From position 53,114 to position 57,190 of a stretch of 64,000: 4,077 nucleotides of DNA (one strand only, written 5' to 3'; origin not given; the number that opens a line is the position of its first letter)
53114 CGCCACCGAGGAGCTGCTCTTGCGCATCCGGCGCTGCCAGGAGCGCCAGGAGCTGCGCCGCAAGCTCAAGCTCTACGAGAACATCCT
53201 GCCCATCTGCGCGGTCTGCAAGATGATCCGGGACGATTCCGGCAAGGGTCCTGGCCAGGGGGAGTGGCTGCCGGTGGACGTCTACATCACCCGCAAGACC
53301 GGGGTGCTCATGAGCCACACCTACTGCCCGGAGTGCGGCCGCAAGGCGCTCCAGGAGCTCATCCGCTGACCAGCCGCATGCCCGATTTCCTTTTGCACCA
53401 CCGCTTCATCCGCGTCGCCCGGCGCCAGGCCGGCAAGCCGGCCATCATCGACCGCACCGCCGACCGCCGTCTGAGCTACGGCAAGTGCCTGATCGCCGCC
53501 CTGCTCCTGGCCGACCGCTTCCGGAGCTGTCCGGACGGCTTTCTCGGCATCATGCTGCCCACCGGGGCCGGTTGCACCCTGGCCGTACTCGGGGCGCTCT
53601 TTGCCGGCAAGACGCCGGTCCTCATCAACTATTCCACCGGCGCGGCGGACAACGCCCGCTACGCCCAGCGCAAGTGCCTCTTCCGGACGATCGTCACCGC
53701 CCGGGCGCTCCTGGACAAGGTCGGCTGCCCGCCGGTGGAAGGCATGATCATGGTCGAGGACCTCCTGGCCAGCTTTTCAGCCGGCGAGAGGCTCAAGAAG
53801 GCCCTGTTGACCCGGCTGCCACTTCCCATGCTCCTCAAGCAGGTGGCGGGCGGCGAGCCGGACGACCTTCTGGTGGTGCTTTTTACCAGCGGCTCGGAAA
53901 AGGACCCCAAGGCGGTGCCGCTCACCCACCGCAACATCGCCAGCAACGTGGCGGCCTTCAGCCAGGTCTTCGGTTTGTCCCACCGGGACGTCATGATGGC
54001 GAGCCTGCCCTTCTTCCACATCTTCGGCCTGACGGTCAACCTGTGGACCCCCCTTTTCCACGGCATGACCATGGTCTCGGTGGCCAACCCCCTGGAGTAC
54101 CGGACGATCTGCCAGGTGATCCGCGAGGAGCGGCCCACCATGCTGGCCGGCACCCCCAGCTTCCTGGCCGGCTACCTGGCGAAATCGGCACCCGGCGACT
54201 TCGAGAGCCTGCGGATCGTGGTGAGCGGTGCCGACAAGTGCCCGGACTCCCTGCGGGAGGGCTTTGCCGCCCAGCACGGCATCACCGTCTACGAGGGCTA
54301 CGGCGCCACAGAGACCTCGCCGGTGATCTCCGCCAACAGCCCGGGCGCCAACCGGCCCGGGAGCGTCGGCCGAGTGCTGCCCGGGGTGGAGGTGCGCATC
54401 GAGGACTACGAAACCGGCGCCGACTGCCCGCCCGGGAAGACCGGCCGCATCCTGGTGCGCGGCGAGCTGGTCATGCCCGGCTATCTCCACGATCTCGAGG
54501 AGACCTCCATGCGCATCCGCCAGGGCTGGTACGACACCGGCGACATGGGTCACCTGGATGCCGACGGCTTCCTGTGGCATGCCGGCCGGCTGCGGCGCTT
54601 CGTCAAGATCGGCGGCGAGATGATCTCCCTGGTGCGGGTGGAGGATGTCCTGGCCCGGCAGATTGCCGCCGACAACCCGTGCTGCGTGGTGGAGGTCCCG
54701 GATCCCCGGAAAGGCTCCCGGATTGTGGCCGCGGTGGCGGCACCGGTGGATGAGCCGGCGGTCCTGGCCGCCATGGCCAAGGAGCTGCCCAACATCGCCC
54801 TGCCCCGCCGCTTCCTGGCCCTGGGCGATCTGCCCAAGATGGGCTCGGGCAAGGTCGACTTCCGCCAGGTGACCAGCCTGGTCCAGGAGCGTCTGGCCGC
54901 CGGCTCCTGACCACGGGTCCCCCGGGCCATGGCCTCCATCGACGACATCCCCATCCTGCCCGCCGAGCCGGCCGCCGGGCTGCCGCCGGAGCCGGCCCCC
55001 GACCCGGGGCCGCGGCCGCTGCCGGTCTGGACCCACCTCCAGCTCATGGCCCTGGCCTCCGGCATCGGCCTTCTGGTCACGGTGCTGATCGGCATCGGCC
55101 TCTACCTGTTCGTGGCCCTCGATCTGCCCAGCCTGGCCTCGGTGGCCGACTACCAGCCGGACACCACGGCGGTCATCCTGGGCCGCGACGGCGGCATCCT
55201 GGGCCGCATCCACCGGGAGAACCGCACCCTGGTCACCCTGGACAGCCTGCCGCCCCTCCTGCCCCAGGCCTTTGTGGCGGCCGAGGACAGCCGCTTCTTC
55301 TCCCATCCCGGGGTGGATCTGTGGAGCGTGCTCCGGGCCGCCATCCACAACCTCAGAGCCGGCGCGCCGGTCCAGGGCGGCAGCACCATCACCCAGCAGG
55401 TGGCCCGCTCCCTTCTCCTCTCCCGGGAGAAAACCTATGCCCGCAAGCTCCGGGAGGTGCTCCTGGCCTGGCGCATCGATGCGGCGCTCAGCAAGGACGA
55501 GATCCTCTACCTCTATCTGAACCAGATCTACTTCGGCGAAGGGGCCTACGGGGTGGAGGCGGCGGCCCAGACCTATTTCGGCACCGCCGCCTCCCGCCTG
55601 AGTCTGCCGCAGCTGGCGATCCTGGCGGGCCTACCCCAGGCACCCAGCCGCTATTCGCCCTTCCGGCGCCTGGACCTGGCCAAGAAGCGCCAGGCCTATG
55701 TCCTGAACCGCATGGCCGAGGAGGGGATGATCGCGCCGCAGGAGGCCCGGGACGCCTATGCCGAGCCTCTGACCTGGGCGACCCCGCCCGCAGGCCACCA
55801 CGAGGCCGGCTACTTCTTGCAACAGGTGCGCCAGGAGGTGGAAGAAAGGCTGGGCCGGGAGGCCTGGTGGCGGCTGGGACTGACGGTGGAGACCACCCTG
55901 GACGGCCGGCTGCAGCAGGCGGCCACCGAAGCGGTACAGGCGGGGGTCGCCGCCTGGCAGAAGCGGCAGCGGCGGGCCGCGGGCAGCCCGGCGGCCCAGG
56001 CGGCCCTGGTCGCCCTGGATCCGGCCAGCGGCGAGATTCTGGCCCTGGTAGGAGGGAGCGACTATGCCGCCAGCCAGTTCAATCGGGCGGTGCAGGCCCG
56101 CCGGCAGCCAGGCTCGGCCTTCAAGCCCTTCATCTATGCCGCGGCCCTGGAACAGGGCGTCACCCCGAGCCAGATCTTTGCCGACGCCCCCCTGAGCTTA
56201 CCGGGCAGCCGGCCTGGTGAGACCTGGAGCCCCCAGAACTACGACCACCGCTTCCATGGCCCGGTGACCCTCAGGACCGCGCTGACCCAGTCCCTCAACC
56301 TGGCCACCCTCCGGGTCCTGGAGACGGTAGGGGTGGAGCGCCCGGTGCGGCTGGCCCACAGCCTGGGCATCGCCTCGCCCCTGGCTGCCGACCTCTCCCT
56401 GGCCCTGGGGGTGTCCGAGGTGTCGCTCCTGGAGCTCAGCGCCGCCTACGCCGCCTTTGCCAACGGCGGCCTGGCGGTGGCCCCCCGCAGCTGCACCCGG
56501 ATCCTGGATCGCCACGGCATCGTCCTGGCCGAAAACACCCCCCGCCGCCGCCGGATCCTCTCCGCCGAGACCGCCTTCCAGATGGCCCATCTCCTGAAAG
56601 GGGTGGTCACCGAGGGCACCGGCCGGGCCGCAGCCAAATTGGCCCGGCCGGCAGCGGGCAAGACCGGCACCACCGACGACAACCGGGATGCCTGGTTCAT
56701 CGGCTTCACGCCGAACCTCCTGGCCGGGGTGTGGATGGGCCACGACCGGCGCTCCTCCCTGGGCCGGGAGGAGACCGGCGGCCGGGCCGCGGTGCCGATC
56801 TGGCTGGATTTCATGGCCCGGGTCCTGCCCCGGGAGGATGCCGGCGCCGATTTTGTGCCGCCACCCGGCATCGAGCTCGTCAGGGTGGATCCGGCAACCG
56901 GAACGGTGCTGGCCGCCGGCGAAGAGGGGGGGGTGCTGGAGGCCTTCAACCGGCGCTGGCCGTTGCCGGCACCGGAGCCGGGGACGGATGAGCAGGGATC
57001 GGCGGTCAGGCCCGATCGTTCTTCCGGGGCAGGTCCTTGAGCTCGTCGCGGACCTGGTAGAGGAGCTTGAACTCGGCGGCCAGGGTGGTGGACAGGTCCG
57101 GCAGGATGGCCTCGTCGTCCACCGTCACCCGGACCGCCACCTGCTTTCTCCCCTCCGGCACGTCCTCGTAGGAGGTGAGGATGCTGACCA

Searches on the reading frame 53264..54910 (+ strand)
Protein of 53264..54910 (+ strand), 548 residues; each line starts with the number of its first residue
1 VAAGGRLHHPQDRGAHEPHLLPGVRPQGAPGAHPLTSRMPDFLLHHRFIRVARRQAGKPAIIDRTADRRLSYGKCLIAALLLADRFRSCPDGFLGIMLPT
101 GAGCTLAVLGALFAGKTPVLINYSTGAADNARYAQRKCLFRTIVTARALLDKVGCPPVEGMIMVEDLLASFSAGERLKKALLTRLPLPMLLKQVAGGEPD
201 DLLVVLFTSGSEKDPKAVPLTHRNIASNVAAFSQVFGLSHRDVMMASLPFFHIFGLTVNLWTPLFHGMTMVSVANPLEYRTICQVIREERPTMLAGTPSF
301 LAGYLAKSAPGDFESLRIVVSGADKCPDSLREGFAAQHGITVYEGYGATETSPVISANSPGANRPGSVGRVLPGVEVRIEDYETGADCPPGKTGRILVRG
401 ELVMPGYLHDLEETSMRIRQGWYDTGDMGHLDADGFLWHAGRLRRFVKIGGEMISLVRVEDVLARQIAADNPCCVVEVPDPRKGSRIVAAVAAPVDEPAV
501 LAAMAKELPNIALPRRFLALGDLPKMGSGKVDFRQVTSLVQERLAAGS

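Call 12: search_protein_families(library=ncbifam, proteins=[window:53264-54910:+], max_evalue=0.00001)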
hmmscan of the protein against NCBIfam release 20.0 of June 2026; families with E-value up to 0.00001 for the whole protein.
window:53264-54910:+ (548 aa): 103 families (the best 25 are shown)
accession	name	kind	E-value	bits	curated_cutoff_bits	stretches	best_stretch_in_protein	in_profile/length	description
NF006386.0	PRK08633.1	equivalog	4.6e-141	471.7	1221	1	44-543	617-1144/1147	acyl-[ACP]--phospholipid O-acyltransferase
NF005291.0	PRK06814.1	equivalog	4.9e-115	385.7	1349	1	44-545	633-1135/1140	acyl-[ACP]--phospholipid O-acyltransferase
NF005959.0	PRK08043.1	equivalog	1.3e-82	278.2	886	1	60-542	222-713/719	bifunctional acyl-ACP--phospholipid O-acyltransferase/long-chain-fatty-acid--ACP ligase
NF004971.0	PRK06334.1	equivalog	1.6e-78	264.6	847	1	60-541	37-534/539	long chain fatty acid--[acyl-carrier-protein] ligase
NF004837.0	PRK06187.1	subfamily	3.1e-73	246.8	476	1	198-538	168-520/531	long-chain-fatty-acid--CoA ligase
NF004114.0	PRK05605.1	equivalog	1.4e-61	208.5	766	1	198-543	219-572/575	long-chain-fatty-acid--CoA ligase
NF005702.0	PRK07514.1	subfamily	5.2e-53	180.1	558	1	198-532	155-492/506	malonyl-CoA synthase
TIGR01923.1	menE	equivalog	7.8e-53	179.9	330.15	1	200-535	113-441/442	o-succinylbenzoate--CoA ligase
NF005858.0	PRK07787.1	subfamily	7.2e-52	176.4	575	1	64-536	21-468/471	acyl-CoA synthetase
NF005714.0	PRK07529.1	subfamily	4.1e-51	174.1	632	1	198-532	216-568/640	acyl-CoA synthetase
NF006181.0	PRK08314.1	subfamily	3.1e-50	171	705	1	196-537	200-551/563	long-chain-fatty-acid--CoA ligase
NF009233.0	PRK12583.1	subfamily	4.4e-50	170.6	832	1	198-545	199-555/558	fatty acid CoA ligase family protein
NF004511.1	PRK05852.1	equivalog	9.5e-50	169.7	650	1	199-538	155-502/505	FadD7 family fatty acid--CoA ligase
NF002966.0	PRK03640.1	equivalog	4e-48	164.2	556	1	200-541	141-481/483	o-succinylbenzoate--CoA ligase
TIGR01733.1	AA-adenyl-dom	subfamily_domain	2.1e-47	161.8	317.4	1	79-466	9-401/409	amino acid adenylation domain-containing protein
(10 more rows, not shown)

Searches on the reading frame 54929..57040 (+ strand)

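Call 12: search_protein_families(library=ncbifam, proteins=[window:54929-57040:+], max_evalue=0.00001)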
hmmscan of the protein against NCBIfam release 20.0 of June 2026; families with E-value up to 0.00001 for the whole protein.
window:54929-57040:+ (703 aa): 16 families
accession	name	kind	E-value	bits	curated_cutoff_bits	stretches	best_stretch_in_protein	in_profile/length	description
TIGR02074.1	PBP_1a_fam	subfamily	5.3e-191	636.1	508.75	1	98-633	1-533/535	PBP1A family penicillin-binding protein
NF051885.1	tranpepglycosPbpC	equivalog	1.5e-170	568.9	900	1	59-630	35-591/632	multimodular transpeptidase-transglycosylase PbpC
TIGR02071.1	PBP_1b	equivalog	2e-128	429.6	717.75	1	93-664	141-711/729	penicillin-binding protein 1B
NF008643.0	PRK11636.1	equivalog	4.4e-125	418.9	1263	3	55-347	22-314/850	peptidoglycan glycosyltransferase/peptidoglycan DD-transpeptidase MrcA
TIGR02073.1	PBP_1c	equivalog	1.1e-113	381.3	494.2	1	80-637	11-548/728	penicillin-binding protein 1C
NF007061.0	PRK09506.1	equivalog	3.5e-99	332.7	1120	1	95-657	207-768/825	bifunctional glycosyl transferase/transpeptidase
NF011423.0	PRK14850.1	equivalog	1.2e-83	281.8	1275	1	97-610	155-672/764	penicillin-binding protein 1b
NF038272.1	strep_PBP1A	exception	1.6e-83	281.2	1075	1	41-583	12-560/658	penicillin-binding protein PBP1A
NF038276.1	strep_PBP2A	exception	2.4e-83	280.6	1100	1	50-608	48-611/716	penicillin-binding protein PBP2A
NF008414.0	PRK11240.1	equivalog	2e-73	247.7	1121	1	78-625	40-557/774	peptidoglycan glycosyltransferase PbpC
NF038274.1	strep_PBP1B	exception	2.8e-63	214.4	1225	2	99-253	82-241/745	penicillin-binding protein PBP1B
TIGR02070.1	mono_pep_trsgly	equivalog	7.8e-45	153.1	182.65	1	98-264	54-220/224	monofunctional biosynthetic peptidoglycan transglycosylase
NF010008.0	PRK13481.1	equivalog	1e-35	123.4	270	1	97-276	78-263/269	glycosyltransferase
TIGR03423.1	pbp2_mrdA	equivalog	8.3e-26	90.7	455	2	316-489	225-398/593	penicillin-binding protein 2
TIGR02214.1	spoVD_pbp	equivalog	2.1e-12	46.2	688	1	497-583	407-495/636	stage V sporulation protein D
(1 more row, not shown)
